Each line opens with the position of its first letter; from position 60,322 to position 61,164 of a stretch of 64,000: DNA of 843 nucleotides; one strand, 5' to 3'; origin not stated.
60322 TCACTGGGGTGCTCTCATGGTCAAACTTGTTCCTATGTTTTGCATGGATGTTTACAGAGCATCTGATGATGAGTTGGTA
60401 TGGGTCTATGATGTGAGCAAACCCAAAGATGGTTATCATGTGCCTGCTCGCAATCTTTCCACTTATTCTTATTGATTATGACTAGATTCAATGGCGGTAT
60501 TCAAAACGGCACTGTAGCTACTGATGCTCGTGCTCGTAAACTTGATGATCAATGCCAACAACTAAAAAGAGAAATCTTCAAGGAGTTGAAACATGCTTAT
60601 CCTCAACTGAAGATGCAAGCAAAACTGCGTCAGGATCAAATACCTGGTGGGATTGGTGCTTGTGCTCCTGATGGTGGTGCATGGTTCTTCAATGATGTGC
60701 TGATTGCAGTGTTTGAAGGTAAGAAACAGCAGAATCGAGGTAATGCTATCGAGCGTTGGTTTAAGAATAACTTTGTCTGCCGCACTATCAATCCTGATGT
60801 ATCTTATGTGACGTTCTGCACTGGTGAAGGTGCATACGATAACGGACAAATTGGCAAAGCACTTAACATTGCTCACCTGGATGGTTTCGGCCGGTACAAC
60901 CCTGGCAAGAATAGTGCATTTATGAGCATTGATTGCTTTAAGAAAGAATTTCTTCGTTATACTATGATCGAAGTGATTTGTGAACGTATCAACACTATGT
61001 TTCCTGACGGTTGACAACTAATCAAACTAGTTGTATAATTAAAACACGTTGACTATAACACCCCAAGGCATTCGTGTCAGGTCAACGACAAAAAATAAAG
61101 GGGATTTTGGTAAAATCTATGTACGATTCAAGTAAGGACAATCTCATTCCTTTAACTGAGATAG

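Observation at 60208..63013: Repeat-bounded cassette: EcoRI-like nuclease + DGQH/ParB-like protein + Dam methylase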

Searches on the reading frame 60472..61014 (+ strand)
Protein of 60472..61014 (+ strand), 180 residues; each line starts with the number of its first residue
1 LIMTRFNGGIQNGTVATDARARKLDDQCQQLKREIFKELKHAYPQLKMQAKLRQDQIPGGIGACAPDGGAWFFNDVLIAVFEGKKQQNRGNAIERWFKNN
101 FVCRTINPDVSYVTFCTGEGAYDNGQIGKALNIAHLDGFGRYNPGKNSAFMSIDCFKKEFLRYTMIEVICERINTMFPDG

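Call 6: search_protein_families(library=pfam, proteins=[window:60472-61014:+], max_evalue=0.1)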
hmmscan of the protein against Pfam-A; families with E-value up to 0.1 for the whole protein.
window:60472-61014:+ (180 aa): 0 families

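Call 7: search_protein_families(library=phrogs, proteins=[window:60472-61014:+], max_evalue=0.01)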
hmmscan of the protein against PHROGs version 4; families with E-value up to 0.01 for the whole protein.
window:60472-61014:+ (180 aa): 1 family
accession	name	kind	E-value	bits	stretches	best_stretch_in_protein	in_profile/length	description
phrog_2400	-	unknown function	1.2e-91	306.4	1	4-180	3-179/179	-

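Call 10: search_solved_structures(query=window:60472-61014:+, max_evalue=10, show_alignments=3)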
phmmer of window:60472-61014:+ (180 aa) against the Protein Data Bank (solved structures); distinct sequences matched with E-value up to 10: 1.
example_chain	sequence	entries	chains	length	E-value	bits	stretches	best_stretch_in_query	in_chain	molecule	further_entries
2fxm_A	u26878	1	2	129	9.7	9.3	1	18-35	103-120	Myosin heavy chain, cardiac muscle beta isoform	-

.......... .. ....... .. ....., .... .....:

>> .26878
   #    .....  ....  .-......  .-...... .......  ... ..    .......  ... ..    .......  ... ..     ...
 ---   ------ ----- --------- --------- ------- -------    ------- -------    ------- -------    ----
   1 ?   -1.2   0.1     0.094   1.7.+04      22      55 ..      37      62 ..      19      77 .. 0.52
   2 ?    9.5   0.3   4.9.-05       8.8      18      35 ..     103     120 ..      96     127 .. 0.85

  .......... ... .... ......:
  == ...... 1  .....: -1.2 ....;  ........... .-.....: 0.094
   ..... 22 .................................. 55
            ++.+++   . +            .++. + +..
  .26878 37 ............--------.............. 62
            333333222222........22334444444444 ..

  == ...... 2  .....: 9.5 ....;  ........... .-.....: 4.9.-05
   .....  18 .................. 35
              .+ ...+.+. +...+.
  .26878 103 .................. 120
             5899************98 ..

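Call 11: search_protein_families(library=padloc, proteins=[window:60472-61014:+], max_evalue=1)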
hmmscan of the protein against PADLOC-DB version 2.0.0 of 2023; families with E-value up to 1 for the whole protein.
window:60472-61014:+ (180 aa): 0 families

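Call 12: search_protein_families(library=ncbifam, proteins=[window:60472-61014:+], max_evalue=1)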
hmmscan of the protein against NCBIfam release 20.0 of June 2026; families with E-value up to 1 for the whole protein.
window:60472-61014:+ (180 aa): 0 families

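Call 13: find_homologous_proteins(query=window:60472-61014:+)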
Query window:60472-61014:+ (180 aa): 398 proteins with E <= 0.001 among 416 candidates; the best 120 are listed. Only proteins of 99 to 315 residues were searched: fused or split forms outside these lengths cannot appear, so this answer is no evidence that the protein stands alone or is whole; lengths 'longer' or 'shorter' looks for them.
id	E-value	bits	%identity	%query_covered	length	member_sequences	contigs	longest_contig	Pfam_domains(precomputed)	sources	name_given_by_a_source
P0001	2.2e-119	414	100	98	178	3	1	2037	-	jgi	-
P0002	5.3e-95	335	80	97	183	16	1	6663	-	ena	-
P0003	1.2e-93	330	77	100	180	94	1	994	-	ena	-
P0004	1.6e-91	323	78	99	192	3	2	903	-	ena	-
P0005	1.5e-90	320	75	99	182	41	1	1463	-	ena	-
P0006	3.0e-90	319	75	98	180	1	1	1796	-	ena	-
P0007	3.4e-90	319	75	98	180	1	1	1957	-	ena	-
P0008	9.8e-90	317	76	99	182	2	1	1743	-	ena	-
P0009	2.0e-88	313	74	99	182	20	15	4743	-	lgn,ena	-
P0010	2.1e-88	313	74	98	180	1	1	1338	-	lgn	-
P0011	2.6e-88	313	74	98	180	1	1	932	-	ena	-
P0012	3.1e-88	313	74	98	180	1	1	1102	-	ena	-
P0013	3.4e-88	312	79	96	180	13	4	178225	-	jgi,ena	jgi:hypothetical protein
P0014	4.8e-88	312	73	99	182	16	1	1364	-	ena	-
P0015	4.9e-88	312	74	99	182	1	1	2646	-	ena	-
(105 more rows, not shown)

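Call 14: search_dna_similar(query=window:60472-61014:+, collection=phages, mode=protein, max_rows=60, rows=spread)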
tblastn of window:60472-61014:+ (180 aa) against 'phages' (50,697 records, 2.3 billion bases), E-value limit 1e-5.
Records with a match: 65; places in all: 65; records where one place covers at least 80% of the query: 65.
Best place of each record, by identity: 60-80% 65.
By first word of the organism name: Synechococcus 65.
By host as written in the record: Synechococcus 56; Synechococcus sp. WH7803 4; - 3; Synechococcus sp. WH 7803 1; Synechococcus sp. CRE1902 1.
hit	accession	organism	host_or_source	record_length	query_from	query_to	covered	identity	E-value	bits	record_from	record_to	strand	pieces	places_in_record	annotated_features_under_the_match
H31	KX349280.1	Synechococcus phage S-RIM2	Synechococcus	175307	2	180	99%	72.1%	1e-84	276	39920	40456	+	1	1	hypothetical protein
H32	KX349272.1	Synechococcus phage S-RIM2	Synechococcus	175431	2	180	99%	72.1%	1e-84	276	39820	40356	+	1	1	hypothetical protein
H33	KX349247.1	Synechococcus phage S-RIM2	Synechococcus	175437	2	180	99%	72.1%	1e-84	276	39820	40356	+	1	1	hypothetical protein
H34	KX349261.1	Synechococcus phage S-RIM2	Synechococcus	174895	2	180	99%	71.5%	2e-84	276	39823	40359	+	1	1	hypothetical protein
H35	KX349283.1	Synechococcus phage S-RIM2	Synechococcus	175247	2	180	99%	71.5%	2e-84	276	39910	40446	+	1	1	hypothetical protein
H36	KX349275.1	Synechococcus phage S-RIM2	Synechococcus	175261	2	180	99%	71.5%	2e-84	276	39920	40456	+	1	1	hypothetical protein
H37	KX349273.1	Synechococcus phage S-RIM2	Synechococcus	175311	2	180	99%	71.5%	2e-84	276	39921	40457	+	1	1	hypothetical protein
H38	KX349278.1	Synechococcus phage S-RIM2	Synechococcus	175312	2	180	99%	71.5%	2e-84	276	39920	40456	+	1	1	hypothetical protein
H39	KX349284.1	Synechococcus phage S-RIM2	Synechococcus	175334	2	180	99%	71.5%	2e-84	276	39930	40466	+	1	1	hypothetical protein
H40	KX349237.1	Synechococcus phage S-RIM2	Synechococcus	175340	2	180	99%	71.5%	2e-84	276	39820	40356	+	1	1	hypothetical protein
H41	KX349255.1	Synechococcus phage S-RIM2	Synechococcus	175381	2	180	99%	71.5%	2e-84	276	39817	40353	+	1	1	hypothetical protein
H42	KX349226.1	Synechococcus phage S-RIM2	USA: Vineyard Sound, Massachusetts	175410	2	180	99%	71.5%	2e-84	276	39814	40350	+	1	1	hypothetical protein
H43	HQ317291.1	Synechococcus phage S-RIM2 R9_2006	Synechococcus sp. WH7803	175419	2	180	99%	71.5%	2e-84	276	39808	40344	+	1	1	hypothetical protein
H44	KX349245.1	Synechococcus phage S-RIM2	Synechococcus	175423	2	180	99%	71.5%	2e-84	276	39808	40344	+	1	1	hypothetical protein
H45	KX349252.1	Synechococcus phage S-RIM2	Synechococcus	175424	2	180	99%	71.5%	2e-84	276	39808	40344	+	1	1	hypothetical protein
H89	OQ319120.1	Synechococcus phage S-BM1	Synechococcus sp. WH 7803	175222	2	177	98%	71.0%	5e-82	269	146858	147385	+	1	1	hypothetical protein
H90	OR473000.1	Synechococcus phage S-CREM2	Synechococcus sp. CRE1902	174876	6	176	95%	63.5%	4e-72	241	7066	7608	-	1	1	restriction endonuclease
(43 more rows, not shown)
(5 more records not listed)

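Call 15: get_annotated_region(hit=H90, flank=4000)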
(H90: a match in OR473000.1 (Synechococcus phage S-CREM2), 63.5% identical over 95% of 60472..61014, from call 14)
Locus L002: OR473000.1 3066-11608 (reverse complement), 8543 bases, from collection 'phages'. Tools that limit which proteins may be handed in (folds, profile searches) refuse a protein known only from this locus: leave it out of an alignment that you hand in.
description: Synechococcus phage S-CREM2, complete genome.
organism: Synechococcus phage S-CREM2 (NCBI taxid 3075959)
taxonomy: Viruses; Duplodnaviria; Heunggongvirae; Uroviricota; Caudoviricetes; Kyanoviridae
host: Synechococcus sp. CRE1902; source: Changjiang River estuary surface water; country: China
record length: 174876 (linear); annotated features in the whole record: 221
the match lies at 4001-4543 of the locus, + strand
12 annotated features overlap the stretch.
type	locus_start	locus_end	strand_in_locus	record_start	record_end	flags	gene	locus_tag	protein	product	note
CDS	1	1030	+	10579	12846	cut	-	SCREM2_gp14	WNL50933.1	APH-like serine/threonine kinase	APH-like serine/threonine kinase (virion protein)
CDS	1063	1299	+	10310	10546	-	-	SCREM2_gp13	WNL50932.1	hypothetical protein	-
CDS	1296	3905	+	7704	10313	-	-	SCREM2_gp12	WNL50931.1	CRISPR-associated endonuclease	CRISPR-associated endonuclease Cas9/Csn1 (virion protein)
CDS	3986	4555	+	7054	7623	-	-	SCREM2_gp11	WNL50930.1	restriction endonuclease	restriction endonuclease EcoRI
CDS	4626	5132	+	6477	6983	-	-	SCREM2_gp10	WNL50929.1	pyrimidine dimer DNA glycosylase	-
CDS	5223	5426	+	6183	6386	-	-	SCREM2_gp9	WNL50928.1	hypothetical protein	-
CDS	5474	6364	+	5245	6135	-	-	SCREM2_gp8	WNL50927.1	DNA adenine methylase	-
CDS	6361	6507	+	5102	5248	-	-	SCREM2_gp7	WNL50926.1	hypothetical protein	-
CDS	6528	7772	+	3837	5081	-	-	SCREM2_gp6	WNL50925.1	S-adenosyl-L-methionine hydrolase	S-adenosyl-L-methionine hydrolase (virion protein)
CDS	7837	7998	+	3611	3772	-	-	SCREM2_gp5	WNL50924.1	hypothetical protein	-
CDS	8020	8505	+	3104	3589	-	-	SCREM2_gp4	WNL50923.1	recombination endonuclease VII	-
CDS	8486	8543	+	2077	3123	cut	-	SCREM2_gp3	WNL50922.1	exonuclease subunit I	-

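Call 16: get_annotated_region(hit=H89, flank=4000)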
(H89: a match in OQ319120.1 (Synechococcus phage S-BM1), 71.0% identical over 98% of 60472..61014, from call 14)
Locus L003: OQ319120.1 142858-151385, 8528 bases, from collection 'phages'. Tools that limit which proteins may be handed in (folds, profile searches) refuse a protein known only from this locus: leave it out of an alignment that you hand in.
description: Synechococcus phage S-BM1, complete genome.
organism: Synechococcus phage S-BM1 (NCBI taxid 3021412)
taxonomy: Viruses; Duplodnaviria; Heunggongvirae; Uroviricota; Caudoviricetes; Kyanoviridae; Nerrivikvirus
host: Synechococcus sp. WH 7803; source: Sargasso Sea; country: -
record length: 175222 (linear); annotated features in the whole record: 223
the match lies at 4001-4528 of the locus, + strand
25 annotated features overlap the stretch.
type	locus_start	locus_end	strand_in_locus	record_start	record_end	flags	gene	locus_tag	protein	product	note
CDS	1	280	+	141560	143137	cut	-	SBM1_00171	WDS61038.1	hypothetical protein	32442:34208 T4-GC_354 Hypothetical protein forward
CDS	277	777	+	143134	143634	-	-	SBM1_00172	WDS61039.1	DNA endonuclease V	34205:34705 T4-GC_100 DenV DNA Endonuclease V forward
CDS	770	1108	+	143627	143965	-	-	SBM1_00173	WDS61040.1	hypothetical protein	40427:40762 T4-GC_355 Hypothetical protein forward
CDS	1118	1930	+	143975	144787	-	-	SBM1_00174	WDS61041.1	distal long tail fiber assembly catalyst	34742:35551 T4-GC_1000 gp38 distal long tail fiber assembly catalyst forward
CDS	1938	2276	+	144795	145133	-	-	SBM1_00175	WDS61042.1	hypothetical protein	35557:35907 T4-GC_1001 Hypothetical protein forward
CDS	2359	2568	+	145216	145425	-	-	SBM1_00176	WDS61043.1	hypothetical protein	39814:40026 T4-GC_357 Hypothetical protein forward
CDS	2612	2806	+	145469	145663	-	-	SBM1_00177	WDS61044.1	hypothetical protein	44144:44332 T4-GC_897 Hypothetical protein forward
CDS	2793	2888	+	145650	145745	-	-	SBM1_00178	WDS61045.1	hypothetical protein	-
CDS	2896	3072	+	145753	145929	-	-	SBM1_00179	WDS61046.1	hypothetical protein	42428:42601 T4-GC_43 Hypothetical protein forward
CDS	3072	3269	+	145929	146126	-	-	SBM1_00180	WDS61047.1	hypothetical protein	44629:44829 T4-GC_359 Hypothetical protein forward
CDS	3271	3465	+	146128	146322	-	-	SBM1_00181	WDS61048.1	hypothetical protein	37532:37708 T4-GC_360 Hypothetical protein forward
CDS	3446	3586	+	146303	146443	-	-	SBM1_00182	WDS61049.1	hypothetical protein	37683:37829 T4-GC_682 Hypothetical protein forward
CDS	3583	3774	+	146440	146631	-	-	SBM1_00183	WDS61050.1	hypothetical protein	37826:38017 T4-GC_362 Hypothetical protein forward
CDS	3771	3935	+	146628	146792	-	-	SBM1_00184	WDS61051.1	hypothetical protein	47713:47880 T4-GC_903 Hypothetical protein forward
CDS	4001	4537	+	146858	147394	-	-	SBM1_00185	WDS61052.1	hypothetical protein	-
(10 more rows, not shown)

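Call 26: search_solved_structures(query=A1, max_evalue=10, show_alignments=4)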
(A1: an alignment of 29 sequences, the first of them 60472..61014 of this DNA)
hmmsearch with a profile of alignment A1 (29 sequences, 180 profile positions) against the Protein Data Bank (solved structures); distinct sequences matched with E-value up to 10: 2.
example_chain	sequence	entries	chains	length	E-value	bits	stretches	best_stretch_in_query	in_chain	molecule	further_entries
9lov_A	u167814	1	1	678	0.47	13.5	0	26-68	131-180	ATP-dependent RNA helicase DHX58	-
9lou_A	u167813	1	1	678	0.47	13.5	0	26-68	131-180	ATP-dependent RNA helicase DHX58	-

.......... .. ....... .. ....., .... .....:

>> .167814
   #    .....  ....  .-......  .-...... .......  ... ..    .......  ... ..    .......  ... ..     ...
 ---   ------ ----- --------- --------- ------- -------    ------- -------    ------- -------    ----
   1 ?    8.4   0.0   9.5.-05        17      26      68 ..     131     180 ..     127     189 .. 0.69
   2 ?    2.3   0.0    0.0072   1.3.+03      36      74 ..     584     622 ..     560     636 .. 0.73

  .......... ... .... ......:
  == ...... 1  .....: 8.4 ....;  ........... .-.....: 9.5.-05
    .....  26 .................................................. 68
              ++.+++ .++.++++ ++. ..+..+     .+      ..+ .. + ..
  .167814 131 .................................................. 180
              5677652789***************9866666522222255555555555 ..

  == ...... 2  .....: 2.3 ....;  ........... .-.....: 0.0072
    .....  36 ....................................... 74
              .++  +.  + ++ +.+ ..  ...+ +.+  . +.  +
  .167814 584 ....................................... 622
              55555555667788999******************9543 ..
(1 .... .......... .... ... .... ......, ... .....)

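Call 27: search_protein_families(library=pfam, alignment_id=A1, max_evalue=10)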
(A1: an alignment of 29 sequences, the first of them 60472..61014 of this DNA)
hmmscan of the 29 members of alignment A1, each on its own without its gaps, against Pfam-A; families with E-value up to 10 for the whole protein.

A. member 1, window:60472-61014:+ (180 aa): 0 families

B. families by the number of members that match (of 29 scanned): 5 families
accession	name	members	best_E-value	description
PF02963.22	EcoRI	6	0.035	Restriction endonuclease EcoRI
PF11075.13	DUF2780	3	0.14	Protein of unknown function VcgC/VcgE (DUF2780)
PF02980.22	FokI_dom_2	1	0.064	FokI, recognition domain, subdomain 2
PF00010.31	HLH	1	0.13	Helix-loop-helix DNA-binding domain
PF07741.18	BRF1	1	0.14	Brf1-like TBP-binding domain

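Call 29: find_related_loci(query=A1, collection=viral_contigs, flank=5000)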
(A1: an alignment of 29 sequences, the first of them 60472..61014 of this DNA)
Query A1 (180 aa) in viral_contigs; peptide patterns used: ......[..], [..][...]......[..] (x = any residue, [..] = any of these).
119 stretches matched a pattern; 77 encode a relative of the query (tblastn E <= 1e-3); 77 distinct loci.
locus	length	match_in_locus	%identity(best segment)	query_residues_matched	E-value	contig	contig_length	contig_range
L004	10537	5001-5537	80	1-178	3e-99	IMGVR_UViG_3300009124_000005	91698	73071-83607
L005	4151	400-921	80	5-178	3e-97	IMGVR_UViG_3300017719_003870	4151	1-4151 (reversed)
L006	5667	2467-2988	81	5-178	1e-96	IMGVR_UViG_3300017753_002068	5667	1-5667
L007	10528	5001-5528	74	3-178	4e-93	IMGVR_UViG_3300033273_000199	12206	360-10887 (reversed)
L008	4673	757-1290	74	1-178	6e-92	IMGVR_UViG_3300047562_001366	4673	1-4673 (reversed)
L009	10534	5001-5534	72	1-178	4e-91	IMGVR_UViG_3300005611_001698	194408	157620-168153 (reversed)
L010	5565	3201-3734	72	1-178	4e-91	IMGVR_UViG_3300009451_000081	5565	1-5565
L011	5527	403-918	77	5-176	3e-90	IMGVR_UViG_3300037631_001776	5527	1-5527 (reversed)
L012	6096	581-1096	77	5-176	3e-90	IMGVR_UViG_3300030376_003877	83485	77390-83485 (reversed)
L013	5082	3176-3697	74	5-178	8e-90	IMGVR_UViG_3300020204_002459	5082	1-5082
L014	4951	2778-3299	74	5-178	8e-90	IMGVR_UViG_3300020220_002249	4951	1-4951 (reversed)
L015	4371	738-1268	73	1-177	4e-89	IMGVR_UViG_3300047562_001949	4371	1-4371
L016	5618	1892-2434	71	1-180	2e-88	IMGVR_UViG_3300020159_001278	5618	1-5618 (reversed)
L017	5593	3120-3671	72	5-178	9e-89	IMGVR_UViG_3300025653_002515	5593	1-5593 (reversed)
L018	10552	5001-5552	72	5-178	9e-89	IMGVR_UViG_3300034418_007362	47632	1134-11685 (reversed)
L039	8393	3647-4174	64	1-175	2e-77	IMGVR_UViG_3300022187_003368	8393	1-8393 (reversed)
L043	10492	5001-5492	65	8-173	7e-69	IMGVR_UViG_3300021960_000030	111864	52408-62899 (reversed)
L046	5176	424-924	60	1-169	2e-61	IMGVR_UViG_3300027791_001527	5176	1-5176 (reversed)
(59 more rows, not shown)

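Call 31: predict_structure(alignment_id=A1)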
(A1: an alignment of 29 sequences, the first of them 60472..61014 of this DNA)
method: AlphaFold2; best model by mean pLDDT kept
length: 180 residues; sequences in the alignment: 29
mean_pLDDT: 81.0   pTM: 0.80
mean pLDDT of the five models: 81.0, 79.8, 77.8, 77.3, 76.5
residues with pLDDT >= 90: 74; 70-90: 70; 50-70: 24; < 50: 12
segments of 3 or more residues with pLDDT < 50: 1-12
pLDDT, mean of each block of 10 residues (from residue 1): 40 62 91 97 95 74 78 93 74 75 79 88 78 72 89 92 97 86
secondary structure, 60 per line:
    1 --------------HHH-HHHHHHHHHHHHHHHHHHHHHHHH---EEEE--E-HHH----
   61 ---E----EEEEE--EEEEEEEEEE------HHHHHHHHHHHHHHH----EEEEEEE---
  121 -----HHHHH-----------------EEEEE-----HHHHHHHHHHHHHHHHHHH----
elements in order: H19-42 E46-49 E69-73 E76-85 H92-106 E111-117 H126-130 E148-152 H158-176

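Call 34: fold_search(model_id=the predicted structure, library=pdb)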
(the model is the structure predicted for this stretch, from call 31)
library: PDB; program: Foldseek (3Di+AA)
matches with E <= 10: 500; with E <= 0.001: 5
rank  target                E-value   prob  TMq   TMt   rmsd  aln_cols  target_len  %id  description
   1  1qri_A                2.2e-05  1.00  0.60  0.43   6.6       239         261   16  X-RAY STRUCTURE OF THE DNA-ECO RI ENDONUCLEASE COMPLEXES WITH AN E144D MUTATION AT 2.7 A (released 1999-06-23)
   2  2oxv_A                2.3e-05  1.00  0.59  0.43   6.6       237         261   14  Structure of the A138T promiscuous mutant of the EcoRI restriction endonuclease bound to its cognate recognition site. (released 2007-10-23)
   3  1eri_A                2.7e-05  1.00  0.57  0.42   6.9       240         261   15  X-RAY STRUCTURE OF THE DNA-ECO RI ENDONUCLEASE-DNA RECOGNITION COMPLEX: THE RECOGNITION NETWORK AND THE INTEGRATION OF (released 1995-02-07)
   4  1qrh_A                9.7e-05  1.00  0.60  0.43   6.5       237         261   14  X-RAY STRUCTURE OF THE DNA-ECO RI ENDONUCLEASE COMPLEXES WITH AN R145K MUTATION AT 2.7 A (released 1999-06-23)
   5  1qc9_A                1.9e-04  1.00  0.58  0.43   7.9       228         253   17  THE CRYSTALLOGRAPHIC STRUCTURE OF RESTRICTION ENDONUCLEASE ECO RI AT 3.3 A IN THE ABSENSE OF DNA (released 1999-06-10)
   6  9ibq_A                5.0e-03  0.98  0.35  0.24   5.6       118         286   11  Structure of BstEII with DNA substrate (released 2026-03-04)
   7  8gy8_A                3.1e-02  0.72  0.33  0.19   6.4       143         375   14  The structure of Bax1 from Pyrococcus furiosus (released 2023-09-27)
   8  9oz0_B                7.1e-02  0.21  0.25  0.26  11.8       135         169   12  Crystal structure of T6SS effector-immunity complex PA3907-PA3908 from Pseudomonas aeruginosa (released 2025-06-18)
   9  6m9g_A                1.1e-01  0.44  0.39  0.26  11.4       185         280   10  BbvCI B2 dimer with Ta6Br14 clusters (released 2018-11-14)
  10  9iz4_B                1.8e-01  0.10  0.21  0.21   9.2       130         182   14  Crystal structure of phosphonopyruvate decarboxylase RhiEF from Bacillus subtilis ATCC6633 in complex with thiamine py (released 2024-12-18)
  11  6n8j_b                1.9e-01  0.30  0.32  0.11   5.6       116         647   11  Cryo-EM structure of late nuclear (LN) pre-60S ribosomal subunit (released 2019-03-13)
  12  1gkl_A                2.1e-01  0.33  0.31  0.22   5.3       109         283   13  S954A mutant of the feruloyl esterase module from clostridium thermocellum complexed with ferulic acid (released 2001-12-13)
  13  2okf_A                2.1e-01  0.28  0.25  0.31   6.4        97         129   15  CRYSTAL STRUCTURE OF A FDXN ELEMENT EXCISION CONTROLLING FACTOR PROTEIN (AVA_3312) FROM ANABAENA VARIABILIS AT 1.60 A  (released 2007-01-30)
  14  6oo2_C                2.1e-01  0.18  0.25  0.16   7.4       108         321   14  Vps4 with Cyclic Peptide Bound in the Central Pore (released 2019-08-21)
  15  6ut7_G                2.1e-01  0.28  0.34  0.18   7.8       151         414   16  Fitted model for the tetradecameric assembly of Thermococcus gammatolerans McrB AAA+ hexamers with bound McrC (released 2020-10-21)
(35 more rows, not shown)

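Call 37: search_protein_representatives(alignment_id=A1)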
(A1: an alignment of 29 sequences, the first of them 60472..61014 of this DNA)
Query: 29 sequences, 180 profile positions. Proteins with E-value up to 0.001 (for the whole library): 269; up to 1e-10: 196; up to 1e-30: 46. The best 150 are listed.
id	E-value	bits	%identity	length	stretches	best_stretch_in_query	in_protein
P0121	7.6e-81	286.5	-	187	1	2-175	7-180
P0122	4.4e-70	251.4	-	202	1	4-178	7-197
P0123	5.8e-60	218.5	-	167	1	6-170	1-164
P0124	6.3e-57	208.6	-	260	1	4-170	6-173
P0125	9.0e-54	198.3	-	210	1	4-173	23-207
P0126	1.8e-53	197.3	-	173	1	4-170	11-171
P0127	2.1e-53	197.1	-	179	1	11-176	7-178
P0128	5.5e-53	195.7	-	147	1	65-178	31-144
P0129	2.6e-51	190.3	-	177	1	5-173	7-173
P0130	2.0e-50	187.4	-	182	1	3-168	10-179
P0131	2.2e-49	184.0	-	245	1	7-177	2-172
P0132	9.6e-49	181.9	-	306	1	7-173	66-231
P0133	6.6e-48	179.2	-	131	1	50-176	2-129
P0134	6.6e-48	179.2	-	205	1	3-170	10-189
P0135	3.3e-47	176.9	-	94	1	90-179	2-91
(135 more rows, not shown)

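Call 49: search_protein_families(library=pfam, proteins=[L006:3228-4163:+, L010:3707-4681:+, L013:3930-4874:+, L015:1522-2562:+, L039:4216-5127:+, L004:5812-6831:+, L016:2653-3675:+, L046:1909-2916:+, L004:5555-5740:+, L043:5497-6066:+], max_evalue=0.1)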
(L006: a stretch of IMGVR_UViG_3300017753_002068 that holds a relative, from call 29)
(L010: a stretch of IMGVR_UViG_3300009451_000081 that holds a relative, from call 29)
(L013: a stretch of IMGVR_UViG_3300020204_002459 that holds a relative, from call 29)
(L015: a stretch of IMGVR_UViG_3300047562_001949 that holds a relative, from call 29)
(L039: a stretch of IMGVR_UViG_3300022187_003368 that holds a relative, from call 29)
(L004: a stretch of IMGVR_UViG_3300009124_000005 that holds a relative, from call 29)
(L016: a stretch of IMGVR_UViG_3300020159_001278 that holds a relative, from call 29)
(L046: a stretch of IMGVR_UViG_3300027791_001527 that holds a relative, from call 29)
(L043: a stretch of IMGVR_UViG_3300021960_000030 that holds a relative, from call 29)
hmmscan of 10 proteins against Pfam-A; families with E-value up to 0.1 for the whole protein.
L006:3228-4163:+ (311 aa): 2 families
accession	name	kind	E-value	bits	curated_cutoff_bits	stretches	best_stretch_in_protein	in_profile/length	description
PF02229.22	PC4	-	0.031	14.2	25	1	13-42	7-34/52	Transcriptional Coactivator p15 (PC4)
PF15645.12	Tox-PLDMTX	-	0.08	13.5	26.1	0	217-266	7-58/142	Dermonecrotoxin of the Papain-like fold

L010:3707-4681:+ (324 aa): 1 family
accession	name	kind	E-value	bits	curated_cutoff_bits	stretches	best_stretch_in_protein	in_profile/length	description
PF02618.21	YceG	-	0.00022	21.2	32.4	1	23-118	34-127/275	YceG-like family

L013:3930-4874:+ (314 aa): 0 families

L015:1522-2562:+ (346 aa): 0 families

L039:4216-5127:+ (303 aa): 1 family
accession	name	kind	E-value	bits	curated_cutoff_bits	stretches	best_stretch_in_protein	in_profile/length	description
PF04751.20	DarP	-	0.054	13.8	26.3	0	129-194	65-134/153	Dual-action ribosomal maturation protein DarP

L004:5812-6831:+ (339 aa): 1 family
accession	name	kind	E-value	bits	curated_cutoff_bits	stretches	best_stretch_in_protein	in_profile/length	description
PF20188.4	DUF6551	-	0.073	13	26.8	0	49-172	4-119/242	Family of unknown function (DUF6551)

L016:2653-3675:+ (340 aa): 1 family
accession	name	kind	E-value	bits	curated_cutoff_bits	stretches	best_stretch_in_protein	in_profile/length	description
PF20188.4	DUF6551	-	8.7e-09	35.7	26.8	1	70-194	5-121/242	Family of unknown function (DUF6551)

L046:1909-2916:+ (335 aa): 1 family
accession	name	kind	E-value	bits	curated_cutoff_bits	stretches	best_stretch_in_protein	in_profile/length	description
PF20188.4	DUF6551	-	0.0025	17.8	26.8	1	55-164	6-107/242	Family of unknown function (DUF6551)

L004:5555-5740:+ (61 aa): 0 families

L043:5497-6066:+ (189 aa): 3 families
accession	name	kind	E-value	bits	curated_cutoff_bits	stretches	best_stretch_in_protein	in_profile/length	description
PF13640.12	2OG-FeII_Oxy_3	-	6.2e-07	30.7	27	1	90-164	7-93/98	2OG-Fe(II) oxygenase superfamily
PF13759.12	2OG-FeII_Oxy_5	-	0.00039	21.2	27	1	127-164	61-98/101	Putative 2OG-Fe(II) oxygenase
PF05721.19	PhyH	-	0.0035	18.1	22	1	125-161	175-211/213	Phytanoyl-CoA dioxygenase (PhyH)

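Call 63: search_protein_families(library=phrogs, proteins=[L006:3228-4163:+, L013:3930-4874:+, L015:1522-2562:+, L004:5555-5740:+], max_evalue=0.01)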
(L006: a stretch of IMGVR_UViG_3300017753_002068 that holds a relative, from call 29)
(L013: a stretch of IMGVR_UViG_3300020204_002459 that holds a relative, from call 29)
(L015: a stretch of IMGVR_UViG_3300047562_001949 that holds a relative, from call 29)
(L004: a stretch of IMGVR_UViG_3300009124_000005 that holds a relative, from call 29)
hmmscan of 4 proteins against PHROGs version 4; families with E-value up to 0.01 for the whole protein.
L006:3228-4163:+ (311 aa): 1 family
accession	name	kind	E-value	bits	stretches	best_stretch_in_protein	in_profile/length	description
phrog_5778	-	unknown function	9.2e-93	311.7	1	6-310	2-302/303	-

L013:3930-4874:+ (314 aa): 1 family
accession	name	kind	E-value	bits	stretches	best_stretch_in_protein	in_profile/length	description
phrog_5778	-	unknown function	6.9e-107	358.1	1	12-312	2-301/303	-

L015:1522-2562:+ (346 aa): 1 family
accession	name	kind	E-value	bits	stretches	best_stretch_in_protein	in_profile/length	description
phrog_33124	-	unknown function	3.4e-44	152.5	1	8-341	32-365/370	-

L004:5555-5740:+ (61 aa): 0 families

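Call 97: find_related_loci(query=A6, collection=genome_contigs, flank=3000)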
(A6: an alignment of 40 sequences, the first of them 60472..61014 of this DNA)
Query A6 (180 aa) in genome_contigs; peptide patterns used: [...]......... (x = any residue, [..] = any of these).
23 stretches matched a pattern; 1 encode a relative of the query (tblastn E <= 1e-3); 1 distinct loci.
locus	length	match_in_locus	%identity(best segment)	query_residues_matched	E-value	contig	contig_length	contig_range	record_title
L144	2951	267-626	47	6-125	2e-30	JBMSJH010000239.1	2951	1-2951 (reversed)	MAG: Aquirufa sp. isolate ARD_V9_S7_50percent_par_metabat.4 NODE_14173_length_2951_cov_6.091851, whole genome shotgun se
